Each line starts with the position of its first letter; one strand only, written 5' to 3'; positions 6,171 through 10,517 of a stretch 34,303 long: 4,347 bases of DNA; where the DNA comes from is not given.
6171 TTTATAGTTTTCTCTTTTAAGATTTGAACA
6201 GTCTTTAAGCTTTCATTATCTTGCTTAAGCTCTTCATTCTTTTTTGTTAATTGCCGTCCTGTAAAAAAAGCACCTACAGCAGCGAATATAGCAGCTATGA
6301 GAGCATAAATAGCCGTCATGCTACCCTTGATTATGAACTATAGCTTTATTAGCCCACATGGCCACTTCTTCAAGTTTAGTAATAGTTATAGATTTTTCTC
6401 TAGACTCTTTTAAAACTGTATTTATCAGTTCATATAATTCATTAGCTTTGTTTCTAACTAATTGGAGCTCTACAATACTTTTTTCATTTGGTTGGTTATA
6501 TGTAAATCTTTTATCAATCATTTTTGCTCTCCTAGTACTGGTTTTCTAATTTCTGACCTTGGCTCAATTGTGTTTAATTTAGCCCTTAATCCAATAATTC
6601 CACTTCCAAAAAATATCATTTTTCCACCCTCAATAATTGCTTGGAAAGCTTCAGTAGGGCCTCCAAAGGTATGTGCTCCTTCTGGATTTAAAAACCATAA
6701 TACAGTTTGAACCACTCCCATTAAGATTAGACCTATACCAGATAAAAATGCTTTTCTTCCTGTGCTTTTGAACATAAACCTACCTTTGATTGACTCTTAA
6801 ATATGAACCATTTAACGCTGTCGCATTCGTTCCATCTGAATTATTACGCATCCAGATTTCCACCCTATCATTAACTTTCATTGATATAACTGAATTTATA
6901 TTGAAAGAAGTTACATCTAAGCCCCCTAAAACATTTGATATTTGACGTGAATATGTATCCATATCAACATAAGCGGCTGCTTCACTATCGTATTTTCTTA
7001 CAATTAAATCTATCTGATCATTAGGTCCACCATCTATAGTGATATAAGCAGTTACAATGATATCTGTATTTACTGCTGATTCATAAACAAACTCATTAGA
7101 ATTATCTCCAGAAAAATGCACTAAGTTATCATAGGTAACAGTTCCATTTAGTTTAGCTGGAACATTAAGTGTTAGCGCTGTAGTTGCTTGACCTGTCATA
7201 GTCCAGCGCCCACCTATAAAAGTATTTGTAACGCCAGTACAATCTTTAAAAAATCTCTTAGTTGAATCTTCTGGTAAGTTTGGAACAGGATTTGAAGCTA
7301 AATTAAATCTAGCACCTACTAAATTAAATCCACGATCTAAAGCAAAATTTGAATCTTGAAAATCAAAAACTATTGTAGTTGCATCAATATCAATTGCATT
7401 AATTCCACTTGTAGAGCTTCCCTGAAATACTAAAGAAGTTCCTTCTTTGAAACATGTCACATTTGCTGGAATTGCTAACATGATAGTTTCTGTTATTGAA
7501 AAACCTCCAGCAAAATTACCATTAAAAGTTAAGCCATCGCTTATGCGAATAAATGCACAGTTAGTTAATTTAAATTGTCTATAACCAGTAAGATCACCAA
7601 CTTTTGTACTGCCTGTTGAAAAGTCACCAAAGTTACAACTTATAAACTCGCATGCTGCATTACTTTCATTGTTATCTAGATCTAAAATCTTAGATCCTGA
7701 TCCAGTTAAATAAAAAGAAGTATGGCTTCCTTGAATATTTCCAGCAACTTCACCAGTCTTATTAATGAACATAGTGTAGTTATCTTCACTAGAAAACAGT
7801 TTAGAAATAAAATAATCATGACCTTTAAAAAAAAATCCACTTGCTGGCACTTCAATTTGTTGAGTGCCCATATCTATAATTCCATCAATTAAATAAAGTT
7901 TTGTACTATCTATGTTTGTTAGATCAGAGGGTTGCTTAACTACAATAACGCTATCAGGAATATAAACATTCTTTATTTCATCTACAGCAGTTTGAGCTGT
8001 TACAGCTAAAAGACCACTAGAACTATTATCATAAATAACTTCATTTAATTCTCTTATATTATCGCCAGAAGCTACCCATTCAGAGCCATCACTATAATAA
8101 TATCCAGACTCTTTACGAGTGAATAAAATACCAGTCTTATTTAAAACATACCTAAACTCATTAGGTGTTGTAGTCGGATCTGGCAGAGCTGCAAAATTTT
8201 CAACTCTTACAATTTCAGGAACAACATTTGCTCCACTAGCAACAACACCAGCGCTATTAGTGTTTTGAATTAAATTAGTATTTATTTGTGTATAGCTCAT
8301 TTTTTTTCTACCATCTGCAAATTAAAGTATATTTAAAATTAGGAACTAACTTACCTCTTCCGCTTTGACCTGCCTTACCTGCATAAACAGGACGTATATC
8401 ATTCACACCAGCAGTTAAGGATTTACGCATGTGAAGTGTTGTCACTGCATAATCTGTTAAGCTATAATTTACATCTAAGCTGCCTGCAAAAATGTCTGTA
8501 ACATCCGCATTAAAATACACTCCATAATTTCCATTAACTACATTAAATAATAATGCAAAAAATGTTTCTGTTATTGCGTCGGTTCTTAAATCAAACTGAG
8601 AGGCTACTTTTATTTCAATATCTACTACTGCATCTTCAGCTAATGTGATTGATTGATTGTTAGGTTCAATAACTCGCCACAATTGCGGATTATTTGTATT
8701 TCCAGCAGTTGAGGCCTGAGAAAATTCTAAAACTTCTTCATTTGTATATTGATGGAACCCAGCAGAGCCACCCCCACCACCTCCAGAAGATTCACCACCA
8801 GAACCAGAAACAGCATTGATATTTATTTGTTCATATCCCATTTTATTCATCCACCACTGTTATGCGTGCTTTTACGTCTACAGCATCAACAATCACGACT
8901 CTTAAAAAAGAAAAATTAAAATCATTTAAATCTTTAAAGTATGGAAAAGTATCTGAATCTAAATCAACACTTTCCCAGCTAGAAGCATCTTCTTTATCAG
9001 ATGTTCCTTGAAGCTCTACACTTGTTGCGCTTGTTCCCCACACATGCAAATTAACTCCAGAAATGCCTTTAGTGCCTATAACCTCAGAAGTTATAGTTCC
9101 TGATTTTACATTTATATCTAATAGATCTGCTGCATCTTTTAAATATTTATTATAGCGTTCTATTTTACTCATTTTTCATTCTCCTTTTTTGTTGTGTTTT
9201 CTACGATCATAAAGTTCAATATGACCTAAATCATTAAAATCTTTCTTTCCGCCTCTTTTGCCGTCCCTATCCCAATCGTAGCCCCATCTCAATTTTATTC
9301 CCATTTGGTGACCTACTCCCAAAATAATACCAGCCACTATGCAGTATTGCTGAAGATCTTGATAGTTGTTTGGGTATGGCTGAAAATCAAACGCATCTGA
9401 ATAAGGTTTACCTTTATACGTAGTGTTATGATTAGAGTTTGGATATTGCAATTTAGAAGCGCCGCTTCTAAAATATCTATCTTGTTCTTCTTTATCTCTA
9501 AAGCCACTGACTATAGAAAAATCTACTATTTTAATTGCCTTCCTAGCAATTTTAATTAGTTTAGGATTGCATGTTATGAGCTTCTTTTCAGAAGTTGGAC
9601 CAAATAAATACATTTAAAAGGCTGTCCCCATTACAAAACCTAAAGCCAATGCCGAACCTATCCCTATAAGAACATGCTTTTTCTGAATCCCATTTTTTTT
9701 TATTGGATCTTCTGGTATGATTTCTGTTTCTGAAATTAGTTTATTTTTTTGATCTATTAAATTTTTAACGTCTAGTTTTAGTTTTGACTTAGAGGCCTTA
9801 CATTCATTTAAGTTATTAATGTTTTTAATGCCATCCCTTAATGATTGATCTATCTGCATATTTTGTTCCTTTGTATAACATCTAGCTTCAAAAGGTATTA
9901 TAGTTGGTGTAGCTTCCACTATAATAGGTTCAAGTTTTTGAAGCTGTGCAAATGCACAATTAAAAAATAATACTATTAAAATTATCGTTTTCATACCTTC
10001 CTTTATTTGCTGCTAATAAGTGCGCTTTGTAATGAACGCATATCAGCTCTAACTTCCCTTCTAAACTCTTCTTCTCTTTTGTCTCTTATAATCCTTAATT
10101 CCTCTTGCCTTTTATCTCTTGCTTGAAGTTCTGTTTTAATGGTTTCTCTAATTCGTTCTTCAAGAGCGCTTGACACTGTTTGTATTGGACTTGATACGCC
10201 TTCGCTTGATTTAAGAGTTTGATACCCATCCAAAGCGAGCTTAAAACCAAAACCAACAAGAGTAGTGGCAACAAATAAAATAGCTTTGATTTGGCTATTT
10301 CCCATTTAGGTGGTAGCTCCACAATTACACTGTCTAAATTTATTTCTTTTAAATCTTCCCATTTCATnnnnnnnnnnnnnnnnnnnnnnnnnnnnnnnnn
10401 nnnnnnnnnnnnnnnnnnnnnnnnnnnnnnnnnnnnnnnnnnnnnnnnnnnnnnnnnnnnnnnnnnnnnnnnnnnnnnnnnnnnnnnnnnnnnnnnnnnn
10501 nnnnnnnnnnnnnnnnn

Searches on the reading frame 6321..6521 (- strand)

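Call 70: search_protein_families(library=pfam, proteins=[window:6321-6521:-], max_evalue=0.01)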
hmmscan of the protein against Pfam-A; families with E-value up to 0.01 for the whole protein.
window:6321-6521:- (66 aa): 1 family
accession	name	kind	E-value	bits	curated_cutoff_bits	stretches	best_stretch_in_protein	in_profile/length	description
PF24729.2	Acb2_Tad1_hairpin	-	4.1e-14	53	27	1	7-61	1-56/58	Acb2/Tad1, hairpin domain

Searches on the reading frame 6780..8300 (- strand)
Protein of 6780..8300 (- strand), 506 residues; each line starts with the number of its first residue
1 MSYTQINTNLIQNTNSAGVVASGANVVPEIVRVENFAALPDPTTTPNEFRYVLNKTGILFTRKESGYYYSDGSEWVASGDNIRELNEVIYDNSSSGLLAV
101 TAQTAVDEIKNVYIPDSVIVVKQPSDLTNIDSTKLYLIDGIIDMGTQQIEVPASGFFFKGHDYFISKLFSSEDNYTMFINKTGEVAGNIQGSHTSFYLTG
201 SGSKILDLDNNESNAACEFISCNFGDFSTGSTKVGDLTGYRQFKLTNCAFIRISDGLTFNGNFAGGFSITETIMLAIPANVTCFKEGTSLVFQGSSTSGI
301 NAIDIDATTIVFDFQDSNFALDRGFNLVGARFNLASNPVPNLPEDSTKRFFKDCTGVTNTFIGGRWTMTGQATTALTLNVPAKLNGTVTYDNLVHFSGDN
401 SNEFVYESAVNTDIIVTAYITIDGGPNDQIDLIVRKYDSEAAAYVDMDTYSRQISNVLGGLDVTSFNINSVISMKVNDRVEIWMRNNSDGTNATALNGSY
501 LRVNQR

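Call 8: search_protein_families(library=phrogs, proteins=[window:6780-8300:-], max_evalue=0.001)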
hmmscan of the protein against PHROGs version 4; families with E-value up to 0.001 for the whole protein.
window:6780-8300:- (506 aa): 1 family
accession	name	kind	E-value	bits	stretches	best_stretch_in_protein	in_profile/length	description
phrog_16509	-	unknown function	7.2e-43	147.9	1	113-506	16-414/414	-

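Call 43: search_protein_families(library=ncbifam, proteins=[window:6780-8300:-], max_evalue=0.01)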
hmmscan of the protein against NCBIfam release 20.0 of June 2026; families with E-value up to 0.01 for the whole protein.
window:6780-8300:- (506 aa): 1 family
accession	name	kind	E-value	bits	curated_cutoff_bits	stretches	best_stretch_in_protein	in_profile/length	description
NF053704.1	TransRegCcpNBacil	equivalog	0.0062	15.9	260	0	52-150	42-140/208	transcriptional regulator CcpN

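Call 70: search_protein_families(library=pfam, proteins=[window:6780-8300:-], max_evalue=0.01)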
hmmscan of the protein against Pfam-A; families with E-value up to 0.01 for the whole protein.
window:6780-8300:- (506 aa): 0 families

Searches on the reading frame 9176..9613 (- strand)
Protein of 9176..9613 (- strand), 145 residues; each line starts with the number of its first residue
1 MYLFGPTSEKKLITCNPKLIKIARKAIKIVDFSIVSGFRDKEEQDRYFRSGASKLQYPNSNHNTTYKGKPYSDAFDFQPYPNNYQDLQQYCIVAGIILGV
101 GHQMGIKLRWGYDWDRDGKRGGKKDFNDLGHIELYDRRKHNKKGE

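Call 8: search_protein_families(library=phrogs, proteins=[window:9176-9613:-], max_evalue=0.001)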
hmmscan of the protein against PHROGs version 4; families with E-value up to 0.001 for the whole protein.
window:9176-9613:- (145 aa): 1 family
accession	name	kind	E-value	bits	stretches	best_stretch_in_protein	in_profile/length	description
phrog_465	-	lysis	4.7e-34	119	1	1-139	42-170/292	endolysin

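Call 43: search_protein_families(library=ncbifam, proteins=[window:9176-9613:-], max_evalue=0.01)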
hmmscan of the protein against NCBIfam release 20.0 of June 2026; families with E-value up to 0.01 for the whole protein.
window:9176-9613:- (145 aa): 0 families

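Call 70: search_protein_families(library=pfam, proteins=[window:9176-9613:-], max_evalue=0.01)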
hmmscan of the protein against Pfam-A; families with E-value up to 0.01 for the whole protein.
window:9176-9613:- (145 aa): 0 families

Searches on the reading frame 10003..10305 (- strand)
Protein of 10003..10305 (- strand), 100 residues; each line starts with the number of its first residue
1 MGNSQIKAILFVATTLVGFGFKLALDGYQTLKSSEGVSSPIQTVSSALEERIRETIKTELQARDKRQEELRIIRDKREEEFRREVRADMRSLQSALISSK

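Call 8: search_protein_families(library=phrogs, proteins=[window:10003-10305:-], max_evalue=0.001)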
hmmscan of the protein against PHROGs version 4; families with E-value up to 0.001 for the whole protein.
window:10003-10305:- (100 aa): 0 families

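Call 43: search_protein_families(library=ncbifam, proteins=[window:10003-10305:-], max_evalue=0.01)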
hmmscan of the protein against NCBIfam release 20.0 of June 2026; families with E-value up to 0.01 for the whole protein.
window:10003-10305:- (100 aa): 0 families

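Call 70: search_protein_families(library=pfam, proteins=[window:10003-10305:-], max_evalue=0.01)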
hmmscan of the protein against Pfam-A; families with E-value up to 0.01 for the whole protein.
window:10003-10305:- (100 aa): 0 families

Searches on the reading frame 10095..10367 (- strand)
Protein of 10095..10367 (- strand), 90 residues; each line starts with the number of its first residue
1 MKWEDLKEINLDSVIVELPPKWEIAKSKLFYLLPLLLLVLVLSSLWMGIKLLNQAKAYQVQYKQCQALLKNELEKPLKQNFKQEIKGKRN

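Call 43: search_protein_families(library=ncbifam, proteins=[window:10095-10367:-], max_evalue=0.01)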
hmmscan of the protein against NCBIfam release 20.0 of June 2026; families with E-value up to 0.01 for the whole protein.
window:10095-10367:- (90 aa): 1 family
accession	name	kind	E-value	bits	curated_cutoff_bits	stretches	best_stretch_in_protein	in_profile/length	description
NF004873.0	PRK06231.1-3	equivalog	0.00059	19.4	220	1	4-71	30-97/208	F0F1 ATP synthase subunit B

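Call 70: search_protein_families(library=pfam, proteins=[window:10095-10367:-], max_evalue=0.01)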
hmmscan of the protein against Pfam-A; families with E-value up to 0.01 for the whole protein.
window:10095-10367:- (90 aa): 0 families
